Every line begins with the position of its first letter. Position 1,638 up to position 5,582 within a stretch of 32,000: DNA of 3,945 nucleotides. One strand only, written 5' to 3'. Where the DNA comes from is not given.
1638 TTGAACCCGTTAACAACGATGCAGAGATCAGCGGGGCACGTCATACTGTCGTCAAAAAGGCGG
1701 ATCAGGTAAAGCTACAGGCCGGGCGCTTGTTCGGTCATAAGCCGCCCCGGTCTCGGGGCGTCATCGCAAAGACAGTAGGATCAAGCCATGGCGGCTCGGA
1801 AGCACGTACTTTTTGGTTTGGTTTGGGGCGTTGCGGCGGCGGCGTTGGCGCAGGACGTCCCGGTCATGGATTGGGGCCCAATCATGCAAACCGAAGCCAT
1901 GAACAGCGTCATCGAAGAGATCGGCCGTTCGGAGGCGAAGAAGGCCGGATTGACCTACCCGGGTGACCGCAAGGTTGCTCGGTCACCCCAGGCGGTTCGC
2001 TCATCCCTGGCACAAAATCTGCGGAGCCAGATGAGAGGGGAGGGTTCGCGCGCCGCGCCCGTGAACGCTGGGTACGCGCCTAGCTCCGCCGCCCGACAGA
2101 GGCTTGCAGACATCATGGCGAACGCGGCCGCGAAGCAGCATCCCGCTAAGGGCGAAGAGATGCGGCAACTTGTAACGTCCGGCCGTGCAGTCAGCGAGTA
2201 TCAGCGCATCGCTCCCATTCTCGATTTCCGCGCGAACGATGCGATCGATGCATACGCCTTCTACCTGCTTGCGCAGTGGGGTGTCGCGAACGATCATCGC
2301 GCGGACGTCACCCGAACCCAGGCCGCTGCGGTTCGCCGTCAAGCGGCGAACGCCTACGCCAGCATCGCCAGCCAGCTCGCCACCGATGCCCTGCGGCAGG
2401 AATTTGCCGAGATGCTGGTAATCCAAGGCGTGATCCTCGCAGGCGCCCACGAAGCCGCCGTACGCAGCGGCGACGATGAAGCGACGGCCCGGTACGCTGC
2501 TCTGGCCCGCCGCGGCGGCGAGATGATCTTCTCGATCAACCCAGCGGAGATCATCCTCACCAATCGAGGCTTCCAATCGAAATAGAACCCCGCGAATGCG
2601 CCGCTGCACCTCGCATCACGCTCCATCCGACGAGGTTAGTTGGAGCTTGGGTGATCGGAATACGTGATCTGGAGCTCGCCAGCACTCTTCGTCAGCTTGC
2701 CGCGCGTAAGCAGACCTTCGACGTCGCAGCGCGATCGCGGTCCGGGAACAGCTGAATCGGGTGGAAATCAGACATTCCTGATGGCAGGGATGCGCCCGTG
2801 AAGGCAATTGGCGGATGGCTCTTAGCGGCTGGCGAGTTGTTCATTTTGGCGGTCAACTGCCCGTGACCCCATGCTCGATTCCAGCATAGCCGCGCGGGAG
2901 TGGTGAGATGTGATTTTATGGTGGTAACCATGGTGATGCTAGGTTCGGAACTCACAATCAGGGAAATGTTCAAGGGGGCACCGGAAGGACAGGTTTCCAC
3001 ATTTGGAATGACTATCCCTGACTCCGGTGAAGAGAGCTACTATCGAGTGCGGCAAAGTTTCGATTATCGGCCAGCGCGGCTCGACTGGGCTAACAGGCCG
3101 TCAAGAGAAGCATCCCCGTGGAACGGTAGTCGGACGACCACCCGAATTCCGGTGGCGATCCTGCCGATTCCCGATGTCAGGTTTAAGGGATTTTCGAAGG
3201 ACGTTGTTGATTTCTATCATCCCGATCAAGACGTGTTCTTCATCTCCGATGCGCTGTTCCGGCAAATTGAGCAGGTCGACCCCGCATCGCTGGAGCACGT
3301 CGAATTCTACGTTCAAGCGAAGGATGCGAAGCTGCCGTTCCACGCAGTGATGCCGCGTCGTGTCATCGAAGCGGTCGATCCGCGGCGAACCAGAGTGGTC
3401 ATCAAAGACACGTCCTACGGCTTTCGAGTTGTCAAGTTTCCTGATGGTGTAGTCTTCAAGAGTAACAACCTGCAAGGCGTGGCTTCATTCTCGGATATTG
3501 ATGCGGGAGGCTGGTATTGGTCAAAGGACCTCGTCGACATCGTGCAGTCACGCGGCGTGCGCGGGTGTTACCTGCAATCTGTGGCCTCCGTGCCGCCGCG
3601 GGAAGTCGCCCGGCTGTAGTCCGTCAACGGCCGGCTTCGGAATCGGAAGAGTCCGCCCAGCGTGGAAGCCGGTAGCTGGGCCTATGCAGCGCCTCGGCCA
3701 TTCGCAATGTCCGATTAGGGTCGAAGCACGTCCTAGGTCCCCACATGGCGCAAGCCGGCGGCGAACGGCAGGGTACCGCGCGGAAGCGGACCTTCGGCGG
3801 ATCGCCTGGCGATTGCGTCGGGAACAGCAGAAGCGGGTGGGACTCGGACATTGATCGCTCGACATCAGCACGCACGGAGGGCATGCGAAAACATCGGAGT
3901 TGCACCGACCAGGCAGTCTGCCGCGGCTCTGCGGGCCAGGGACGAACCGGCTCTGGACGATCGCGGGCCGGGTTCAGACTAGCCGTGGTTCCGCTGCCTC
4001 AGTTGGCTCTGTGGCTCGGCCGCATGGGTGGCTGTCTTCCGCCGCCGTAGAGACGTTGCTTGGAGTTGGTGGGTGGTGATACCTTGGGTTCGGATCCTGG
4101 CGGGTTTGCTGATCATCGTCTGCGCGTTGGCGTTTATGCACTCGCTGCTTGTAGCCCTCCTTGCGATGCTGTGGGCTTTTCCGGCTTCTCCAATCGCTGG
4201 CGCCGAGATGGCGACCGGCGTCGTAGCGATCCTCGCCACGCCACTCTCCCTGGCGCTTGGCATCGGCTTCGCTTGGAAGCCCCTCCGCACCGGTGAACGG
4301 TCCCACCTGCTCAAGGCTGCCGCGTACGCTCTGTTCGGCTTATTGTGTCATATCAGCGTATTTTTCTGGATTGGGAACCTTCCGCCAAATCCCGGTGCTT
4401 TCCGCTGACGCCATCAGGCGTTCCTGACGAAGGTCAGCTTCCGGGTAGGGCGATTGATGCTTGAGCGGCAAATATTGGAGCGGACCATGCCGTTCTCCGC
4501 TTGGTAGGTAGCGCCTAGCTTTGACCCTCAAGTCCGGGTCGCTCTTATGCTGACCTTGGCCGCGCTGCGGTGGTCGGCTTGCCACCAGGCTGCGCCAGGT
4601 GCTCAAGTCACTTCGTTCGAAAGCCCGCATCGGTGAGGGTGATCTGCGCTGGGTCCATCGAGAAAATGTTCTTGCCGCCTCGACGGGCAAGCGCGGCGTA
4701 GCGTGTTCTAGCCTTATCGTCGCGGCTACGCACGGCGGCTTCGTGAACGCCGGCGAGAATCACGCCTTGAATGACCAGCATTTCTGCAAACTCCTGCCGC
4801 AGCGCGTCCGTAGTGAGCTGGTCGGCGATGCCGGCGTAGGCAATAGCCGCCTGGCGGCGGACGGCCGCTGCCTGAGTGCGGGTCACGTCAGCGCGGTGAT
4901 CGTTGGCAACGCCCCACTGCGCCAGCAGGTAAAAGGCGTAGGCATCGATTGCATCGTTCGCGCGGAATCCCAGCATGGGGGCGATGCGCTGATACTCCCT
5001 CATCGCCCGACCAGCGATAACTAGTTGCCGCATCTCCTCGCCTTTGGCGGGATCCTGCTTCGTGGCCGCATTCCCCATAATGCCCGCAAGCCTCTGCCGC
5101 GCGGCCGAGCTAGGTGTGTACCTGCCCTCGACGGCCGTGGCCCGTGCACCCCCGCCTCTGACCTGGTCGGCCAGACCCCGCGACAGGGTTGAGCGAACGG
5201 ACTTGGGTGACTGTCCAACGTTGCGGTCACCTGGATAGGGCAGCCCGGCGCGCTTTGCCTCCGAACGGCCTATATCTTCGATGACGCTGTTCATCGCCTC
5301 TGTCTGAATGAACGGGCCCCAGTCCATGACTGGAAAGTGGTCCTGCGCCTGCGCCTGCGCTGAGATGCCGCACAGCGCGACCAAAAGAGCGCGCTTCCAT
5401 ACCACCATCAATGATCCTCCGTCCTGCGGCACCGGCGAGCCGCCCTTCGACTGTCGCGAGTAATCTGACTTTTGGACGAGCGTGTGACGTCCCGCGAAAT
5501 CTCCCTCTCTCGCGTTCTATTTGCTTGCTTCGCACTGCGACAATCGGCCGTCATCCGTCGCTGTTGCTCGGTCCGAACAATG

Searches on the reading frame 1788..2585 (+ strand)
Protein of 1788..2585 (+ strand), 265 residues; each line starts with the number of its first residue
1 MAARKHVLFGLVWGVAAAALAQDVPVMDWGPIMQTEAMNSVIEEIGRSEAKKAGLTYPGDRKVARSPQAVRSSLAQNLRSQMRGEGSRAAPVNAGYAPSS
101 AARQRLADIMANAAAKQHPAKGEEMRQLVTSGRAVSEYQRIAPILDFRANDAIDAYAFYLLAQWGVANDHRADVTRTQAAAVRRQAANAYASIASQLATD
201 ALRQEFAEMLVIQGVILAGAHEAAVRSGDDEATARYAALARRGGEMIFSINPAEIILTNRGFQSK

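Call 72: search_protein_families(library=pfam, proteins=[window:1788-2585:+], max_evalue=0.001)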
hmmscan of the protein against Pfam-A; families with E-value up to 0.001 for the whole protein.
window:1788-2585:+ (265 aa): 1 family
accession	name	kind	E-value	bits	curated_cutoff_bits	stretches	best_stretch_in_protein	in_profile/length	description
PF20388.3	DUF6683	-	4.3e-08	33.5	23.6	1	88-263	79-251/253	Family of unknown function (DUF6683)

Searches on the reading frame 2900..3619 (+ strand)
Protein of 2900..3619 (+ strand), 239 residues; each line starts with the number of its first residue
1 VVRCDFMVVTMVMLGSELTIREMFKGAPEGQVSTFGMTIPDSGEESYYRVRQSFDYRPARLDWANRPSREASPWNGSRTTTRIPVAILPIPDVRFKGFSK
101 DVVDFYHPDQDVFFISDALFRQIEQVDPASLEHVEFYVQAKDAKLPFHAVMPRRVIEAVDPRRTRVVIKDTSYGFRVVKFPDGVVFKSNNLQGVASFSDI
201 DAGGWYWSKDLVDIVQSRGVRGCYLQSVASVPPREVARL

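Call 72: search_protein_families(library=pfam, proteins=[window:2900-3619:+], max_evalue=0.001)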
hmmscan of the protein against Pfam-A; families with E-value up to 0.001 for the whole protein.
window:2900-3619:+ (239 aa): 1 family
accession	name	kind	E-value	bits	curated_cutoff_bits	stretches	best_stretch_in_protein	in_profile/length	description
PF07791.16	Imm11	-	7.8e-05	22.5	22.1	1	111-229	69-193/194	Immunity protein family (Imm11)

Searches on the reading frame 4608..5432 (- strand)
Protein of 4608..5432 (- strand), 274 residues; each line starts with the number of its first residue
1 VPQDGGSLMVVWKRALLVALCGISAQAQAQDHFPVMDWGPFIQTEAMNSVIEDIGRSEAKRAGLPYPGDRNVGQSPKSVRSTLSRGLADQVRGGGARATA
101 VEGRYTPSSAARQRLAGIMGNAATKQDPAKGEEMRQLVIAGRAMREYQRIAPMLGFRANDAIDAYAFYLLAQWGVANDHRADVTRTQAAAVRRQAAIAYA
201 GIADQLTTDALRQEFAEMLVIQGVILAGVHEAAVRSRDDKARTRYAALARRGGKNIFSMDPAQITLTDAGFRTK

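Call 72: search_protein_families(library=pfam, proteins=[window:4608-5432:-], max_evalue=0.001)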
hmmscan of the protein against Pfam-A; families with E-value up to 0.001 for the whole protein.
window:4608-5432:- (274 aa): 1 family
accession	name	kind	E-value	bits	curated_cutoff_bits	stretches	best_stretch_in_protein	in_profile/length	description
PF20388.3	DUF6683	-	2e-09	37.8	23.6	1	104-273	88-252/253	Family of unknown function (DUF6683)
